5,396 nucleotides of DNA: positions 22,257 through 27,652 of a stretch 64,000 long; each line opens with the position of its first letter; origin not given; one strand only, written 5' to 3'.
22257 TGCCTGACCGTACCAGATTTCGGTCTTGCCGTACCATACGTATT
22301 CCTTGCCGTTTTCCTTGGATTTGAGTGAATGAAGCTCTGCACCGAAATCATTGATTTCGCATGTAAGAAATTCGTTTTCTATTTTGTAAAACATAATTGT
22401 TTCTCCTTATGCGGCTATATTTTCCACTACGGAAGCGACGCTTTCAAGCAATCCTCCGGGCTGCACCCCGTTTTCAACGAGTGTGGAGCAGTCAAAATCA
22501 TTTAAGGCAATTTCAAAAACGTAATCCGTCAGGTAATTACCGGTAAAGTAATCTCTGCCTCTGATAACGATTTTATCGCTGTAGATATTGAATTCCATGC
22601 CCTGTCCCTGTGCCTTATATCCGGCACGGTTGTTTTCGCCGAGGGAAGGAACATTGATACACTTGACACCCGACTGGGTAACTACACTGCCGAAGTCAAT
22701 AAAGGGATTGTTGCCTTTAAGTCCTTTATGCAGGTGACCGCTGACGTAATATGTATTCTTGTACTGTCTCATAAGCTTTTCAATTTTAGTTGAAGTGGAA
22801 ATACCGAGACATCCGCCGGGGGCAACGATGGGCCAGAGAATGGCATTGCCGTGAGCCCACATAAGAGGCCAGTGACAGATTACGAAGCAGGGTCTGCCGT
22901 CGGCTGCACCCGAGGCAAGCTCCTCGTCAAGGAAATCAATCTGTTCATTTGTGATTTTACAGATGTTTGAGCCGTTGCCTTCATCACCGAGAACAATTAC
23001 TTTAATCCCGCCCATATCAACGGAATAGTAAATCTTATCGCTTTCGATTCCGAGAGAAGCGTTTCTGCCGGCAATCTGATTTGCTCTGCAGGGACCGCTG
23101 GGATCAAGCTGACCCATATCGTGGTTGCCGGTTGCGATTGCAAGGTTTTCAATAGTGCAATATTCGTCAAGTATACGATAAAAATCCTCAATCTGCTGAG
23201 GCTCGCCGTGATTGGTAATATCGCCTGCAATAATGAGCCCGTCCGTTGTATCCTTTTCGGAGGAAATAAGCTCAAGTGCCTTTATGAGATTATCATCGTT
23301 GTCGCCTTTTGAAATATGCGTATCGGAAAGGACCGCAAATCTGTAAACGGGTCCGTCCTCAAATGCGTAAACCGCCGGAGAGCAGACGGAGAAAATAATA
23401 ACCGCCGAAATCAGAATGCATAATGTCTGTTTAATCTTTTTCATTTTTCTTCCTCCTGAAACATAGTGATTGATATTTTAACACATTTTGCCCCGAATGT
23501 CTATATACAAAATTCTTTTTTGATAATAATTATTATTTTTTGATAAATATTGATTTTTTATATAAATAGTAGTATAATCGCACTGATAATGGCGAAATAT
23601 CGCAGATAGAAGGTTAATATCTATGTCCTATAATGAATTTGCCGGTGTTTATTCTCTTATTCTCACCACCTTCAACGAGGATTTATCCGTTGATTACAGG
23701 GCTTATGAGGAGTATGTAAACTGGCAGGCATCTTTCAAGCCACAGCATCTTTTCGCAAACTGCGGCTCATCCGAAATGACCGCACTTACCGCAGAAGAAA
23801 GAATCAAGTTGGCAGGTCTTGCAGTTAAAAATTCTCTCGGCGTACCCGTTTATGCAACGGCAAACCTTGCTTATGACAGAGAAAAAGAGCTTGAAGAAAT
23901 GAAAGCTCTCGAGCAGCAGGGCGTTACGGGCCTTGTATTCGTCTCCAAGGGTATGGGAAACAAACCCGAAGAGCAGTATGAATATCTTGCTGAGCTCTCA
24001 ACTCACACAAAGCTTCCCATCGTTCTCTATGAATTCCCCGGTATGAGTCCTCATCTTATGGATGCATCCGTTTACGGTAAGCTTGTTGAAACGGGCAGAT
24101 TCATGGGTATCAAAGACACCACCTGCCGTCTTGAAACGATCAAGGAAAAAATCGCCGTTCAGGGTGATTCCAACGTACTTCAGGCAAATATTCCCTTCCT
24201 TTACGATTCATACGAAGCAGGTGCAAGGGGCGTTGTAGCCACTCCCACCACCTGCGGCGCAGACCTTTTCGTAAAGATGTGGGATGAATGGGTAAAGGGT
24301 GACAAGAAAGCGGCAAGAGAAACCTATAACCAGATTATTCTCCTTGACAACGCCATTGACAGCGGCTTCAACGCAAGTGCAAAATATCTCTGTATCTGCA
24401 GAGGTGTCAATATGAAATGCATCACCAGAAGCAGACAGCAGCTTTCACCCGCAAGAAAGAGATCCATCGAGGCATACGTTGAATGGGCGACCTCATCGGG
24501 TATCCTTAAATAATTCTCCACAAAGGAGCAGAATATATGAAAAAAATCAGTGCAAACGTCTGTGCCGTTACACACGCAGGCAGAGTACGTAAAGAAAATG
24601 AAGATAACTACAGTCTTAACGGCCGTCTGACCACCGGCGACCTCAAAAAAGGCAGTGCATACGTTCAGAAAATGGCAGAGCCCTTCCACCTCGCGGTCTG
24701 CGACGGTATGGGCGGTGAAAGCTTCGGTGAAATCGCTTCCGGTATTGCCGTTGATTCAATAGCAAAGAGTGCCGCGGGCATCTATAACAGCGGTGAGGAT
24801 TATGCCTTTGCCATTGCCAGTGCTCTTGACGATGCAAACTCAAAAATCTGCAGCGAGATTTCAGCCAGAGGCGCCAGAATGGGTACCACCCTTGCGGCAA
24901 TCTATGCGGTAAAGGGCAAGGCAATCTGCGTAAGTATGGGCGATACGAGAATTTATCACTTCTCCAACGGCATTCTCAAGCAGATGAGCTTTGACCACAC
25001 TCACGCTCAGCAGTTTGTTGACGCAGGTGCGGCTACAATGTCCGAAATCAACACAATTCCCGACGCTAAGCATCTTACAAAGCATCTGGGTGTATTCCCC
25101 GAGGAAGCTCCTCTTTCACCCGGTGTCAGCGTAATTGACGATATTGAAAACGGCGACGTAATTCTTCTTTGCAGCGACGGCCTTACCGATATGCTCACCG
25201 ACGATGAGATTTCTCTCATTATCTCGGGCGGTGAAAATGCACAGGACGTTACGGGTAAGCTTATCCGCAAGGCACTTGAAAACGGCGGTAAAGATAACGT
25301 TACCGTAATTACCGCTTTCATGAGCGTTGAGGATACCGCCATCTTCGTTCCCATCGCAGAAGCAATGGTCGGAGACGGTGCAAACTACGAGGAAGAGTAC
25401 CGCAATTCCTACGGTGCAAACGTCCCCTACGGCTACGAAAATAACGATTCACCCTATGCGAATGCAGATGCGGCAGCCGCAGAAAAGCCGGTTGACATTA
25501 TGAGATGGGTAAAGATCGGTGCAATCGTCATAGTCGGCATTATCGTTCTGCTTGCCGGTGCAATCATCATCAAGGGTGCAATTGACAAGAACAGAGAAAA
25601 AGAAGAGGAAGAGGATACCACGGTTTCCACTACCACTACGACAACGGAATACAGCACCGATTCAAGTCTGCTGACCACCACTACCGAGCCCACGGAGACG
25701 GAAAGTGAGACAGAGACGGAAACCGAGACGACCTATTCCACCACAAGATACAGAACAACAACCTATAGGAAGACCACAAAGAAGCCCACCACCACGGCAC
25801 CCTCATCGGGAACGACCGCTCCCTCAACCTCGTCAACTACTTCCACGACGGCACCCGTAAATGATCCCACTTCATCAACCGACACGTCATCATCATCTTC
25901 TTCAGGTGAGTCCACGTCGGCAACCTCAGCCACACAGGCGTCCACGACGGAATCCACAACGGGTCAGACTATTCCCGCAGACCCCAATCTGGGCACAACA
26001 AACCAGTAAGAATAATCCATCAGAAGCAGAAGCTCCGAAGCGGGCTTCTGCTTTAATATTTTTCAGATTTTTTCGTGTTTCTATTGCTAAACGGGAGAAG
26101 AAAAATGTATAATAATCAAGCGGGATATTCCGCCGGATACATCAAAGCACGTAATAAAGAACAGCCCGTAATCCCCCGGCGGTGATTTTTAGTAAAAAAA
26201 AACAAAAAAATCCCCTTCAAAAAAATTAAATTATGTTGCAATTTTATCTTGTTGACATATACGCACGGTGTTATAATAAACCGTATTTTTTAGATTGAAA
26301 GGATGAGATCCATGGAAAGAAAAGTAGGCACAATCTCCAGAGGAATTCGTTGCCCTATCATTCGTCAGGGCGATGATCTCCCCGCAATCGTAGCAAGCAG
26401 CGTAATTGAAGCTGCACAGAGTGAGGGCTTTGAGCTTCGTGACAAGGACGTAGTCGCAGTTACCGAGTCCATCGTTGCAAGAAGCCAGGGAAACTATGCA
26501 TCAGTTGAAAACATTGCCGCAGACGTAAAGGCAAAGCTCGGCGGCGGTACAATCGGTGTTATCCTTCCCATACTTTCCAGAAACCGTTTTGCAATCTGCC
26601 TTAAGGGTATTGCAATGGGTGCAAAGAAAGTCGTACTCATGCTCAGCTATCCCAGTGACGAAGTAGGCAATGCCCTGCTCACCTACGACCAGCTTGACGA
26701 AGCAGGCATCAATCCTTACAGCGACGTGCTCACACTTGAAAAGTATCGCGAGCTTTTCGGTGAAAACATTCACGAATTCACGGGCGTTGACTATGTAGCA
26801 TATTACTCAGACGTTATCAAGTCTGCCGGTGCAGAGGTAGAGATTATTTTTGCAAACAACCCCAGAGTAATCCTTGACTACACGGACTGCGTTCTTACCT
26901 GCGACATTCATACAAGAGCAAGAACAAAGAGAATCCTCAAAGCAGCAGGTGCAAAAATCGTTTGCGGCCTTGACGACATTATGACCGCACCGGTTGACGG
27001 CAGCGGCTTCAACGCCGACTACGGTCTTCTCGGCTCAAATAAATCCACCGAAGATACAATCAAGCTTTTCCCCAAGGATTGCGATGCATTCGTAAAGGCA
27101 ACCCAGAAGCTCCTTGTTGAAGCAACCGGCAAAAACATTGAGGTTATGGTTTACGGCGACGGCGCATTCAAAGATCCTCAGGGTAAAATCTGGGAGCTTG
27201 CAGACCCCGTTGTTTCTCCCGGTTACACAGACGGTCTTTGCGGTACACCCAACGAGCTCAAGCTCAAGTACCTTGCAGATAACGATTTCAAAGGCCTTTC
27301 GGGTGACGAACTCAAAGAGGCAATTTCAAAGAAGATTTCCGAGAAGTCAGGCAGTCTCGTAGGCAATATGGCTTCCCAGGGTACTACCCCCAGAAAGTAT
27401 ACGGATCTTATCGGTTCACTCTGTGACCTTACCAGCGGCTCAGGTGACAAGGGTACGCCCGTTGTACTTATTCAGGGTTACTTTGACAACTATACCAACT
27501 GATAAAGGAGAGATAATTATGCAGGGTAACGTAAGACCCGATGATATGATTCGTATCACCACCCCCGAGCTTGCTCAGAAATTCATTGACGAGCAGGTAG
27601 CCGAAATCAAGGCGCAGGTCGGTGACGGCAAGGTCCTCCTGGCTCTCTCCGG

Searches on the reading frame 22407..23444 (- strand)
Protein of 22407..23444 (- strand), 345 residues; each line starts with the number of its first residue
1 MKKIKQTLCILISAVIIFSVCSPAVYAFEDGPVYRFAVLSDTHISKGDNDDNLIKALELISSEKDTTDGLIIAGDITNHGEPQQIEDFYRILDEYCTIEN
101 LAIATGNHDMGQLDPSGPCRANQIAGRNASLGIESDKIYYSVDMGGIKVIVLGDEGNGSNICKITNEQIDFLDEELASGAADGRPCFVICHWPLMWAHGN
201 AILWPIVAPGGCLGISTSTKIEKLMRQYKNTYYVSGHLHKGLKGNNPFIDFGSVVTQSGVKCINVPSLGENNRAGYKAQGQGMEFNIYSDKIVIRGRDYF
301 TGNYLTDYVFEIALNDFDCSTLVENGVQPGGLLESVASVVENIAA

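Call 4: search_protein_families(library=pfam, proteins=[window:22407-23444:-], max_evalue=0.01)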
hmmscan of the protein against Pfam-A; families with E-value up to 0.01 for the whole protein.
window:22407-23444:- (345 aa): 2 families
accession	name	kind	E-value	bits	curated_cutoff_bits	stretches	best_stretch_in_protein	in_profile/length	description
PF00149.33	Metallophos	-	1e-14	55.8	21.5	1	35-240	2-190/191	Calcineurin-like phosphoesterase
PF12850.12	Metallophos_2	-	8.1e-06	26.4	27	1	35-240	2-118/154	Calcineurin-like phosphoesterase superfamily domain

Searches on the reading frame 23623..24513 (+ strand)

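Call 4: search_protein_families(library=pfam, proteins=[window:23623-24513:+], max_evalue=0.01)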
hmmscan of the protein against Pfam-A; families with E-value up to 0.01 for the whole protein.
window:23623-24513:+ (296 aa): 2 families
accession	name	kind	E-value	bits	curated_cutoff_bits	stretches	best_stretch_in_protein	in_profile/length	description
PF00701.28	DHDPS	-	1.5e-20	73.5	22.1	1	6-269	2-268/289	Dihydrodipicolinate synthetase family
PF17763.6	Asparaginase_C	-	0.0026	18.1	34.6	0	93-135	16-57/114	Glutaminase/Asparaginase C-terminal domain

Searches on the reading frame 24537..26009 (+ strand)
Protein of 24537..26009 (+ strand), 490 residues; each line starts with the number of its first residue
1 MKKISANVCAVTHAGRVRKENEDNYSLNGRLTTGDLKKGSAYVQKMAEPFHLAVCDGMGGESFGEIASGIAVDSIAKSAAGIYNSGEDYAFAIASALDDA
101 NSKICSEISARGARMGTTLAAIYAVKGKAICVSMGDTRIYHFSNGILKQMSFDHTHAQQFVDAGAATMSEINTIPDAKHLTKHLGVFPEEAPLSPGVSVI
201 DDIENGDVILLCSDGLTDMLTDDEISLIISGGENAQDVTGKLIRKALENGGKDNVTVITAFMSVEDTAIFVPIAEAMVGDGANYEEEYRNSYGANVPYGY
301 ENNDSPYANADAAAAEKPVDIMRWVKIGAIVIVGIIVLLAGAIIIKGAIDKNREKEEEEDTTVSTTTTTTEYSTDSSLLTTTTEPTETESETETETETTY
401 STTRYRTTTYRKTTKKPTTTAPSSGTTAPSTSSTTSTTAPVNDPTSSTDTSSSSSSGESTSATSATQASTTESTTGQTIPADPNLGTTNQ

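Call 40: search_protein_families(library=pfam, proteins=[window:24537-26009:+], max_evalue=0.001)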
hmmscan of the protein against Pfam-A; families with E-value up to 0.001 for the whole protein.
window:24537-26009:+ (490 aa): 2 families
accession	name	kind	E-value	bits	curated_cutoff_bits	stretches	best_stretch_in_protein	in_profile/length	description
PF13672.11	PP2C_2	-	3e-11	43.7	24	1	49-224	25-182/209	Protein phosphatase 2C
PF00481.26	PP2C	-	1e-09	38.9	20.3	2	44-157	29-143/255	Protein phosphatase 2C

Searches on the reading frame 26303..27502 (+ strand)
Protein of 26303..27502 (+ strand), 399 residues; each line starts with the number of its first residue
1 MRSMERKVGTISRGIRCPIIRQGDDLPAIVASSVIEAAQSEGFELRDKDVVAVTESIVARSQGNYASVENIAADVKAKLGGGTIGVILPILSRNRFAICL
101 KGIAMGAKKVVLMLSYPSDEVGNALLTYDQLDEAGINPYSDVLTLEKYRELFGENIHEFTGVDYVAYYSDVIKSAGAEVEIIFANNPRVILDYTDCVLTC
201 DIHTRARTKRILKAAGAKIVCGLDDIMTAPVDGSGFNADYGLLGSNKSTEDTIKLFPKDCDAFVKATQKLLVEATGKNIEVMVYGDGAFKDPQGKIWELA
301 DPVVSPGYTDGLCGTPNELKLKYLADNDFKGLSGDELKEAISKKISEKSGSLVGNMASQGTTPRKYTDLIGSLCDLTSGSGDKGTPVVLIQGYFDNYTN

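Call 40: search_protein_families(library=pfam, proteins=[window:26303-27502:+], max_evalue=0.001)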
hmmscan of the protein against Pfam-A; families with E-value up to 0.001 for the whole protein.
window:26303-27502:+ (399 aa): 1 family
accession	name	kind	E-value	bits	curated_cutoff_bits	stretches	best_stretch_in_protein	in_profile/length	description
PF01996.21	F420_ligase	-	2.3e-56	191.2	25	1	14-392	1-218/218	F420-0:Gamma-glutamyl ligase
